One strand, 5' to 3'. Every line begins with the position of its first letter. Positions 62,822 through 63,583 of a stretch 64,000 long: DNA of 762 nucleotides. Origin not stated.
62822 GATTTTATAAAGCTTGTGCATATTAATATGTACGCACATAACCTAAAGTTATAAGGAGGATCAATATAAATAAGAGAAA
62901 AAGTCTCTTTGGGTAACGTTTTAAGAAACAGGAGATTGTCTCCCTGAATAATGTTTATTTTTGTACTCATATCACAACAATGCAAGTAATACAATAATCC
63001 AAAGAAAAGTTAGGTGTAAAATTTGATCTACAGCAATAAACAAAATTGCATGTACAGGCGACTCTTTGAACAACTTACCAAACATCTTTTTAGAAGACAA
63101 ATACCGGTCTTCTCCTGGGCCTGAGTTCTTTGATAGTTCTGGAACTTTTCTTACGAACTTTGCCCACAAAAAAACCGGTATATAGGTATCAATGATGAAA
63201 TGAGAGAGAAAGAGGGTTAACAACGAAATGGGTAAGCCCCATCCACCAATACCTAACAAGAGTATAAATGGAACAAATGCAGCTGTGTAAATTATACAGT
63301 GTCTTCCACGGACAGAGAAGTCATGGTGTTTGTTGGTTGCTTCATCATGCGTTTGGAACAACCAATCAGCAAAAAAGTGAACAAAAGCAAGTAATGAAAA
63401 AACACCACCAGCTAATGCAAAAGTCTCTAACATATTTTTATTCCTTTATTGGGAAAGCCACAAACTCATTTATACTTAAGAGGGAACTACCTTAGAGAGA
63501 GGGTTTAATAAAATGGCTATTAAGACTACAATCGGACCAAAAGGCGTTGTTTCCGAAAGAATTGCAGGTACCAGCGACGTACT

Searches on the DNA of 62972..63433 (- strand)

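Call 81: search_rna_families(sources=[L021], threshold=gathering)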
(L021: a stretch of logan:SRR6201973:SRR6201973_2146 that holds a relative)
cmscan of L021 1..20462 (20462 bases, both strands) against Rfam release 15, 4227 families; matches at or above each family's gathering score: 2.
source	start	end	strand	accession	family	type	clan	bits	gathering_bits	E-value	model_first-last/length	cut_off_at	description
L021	252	606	+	RF00023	tmRNA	Gene;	CL00001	127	47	9e-50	1-374/374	no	transfer-messenger RNA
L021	6050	6124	+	RF00005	tRNA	Gene; tRNA;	CL00001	54.4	29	1.9e-09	1-71/71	no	tRNA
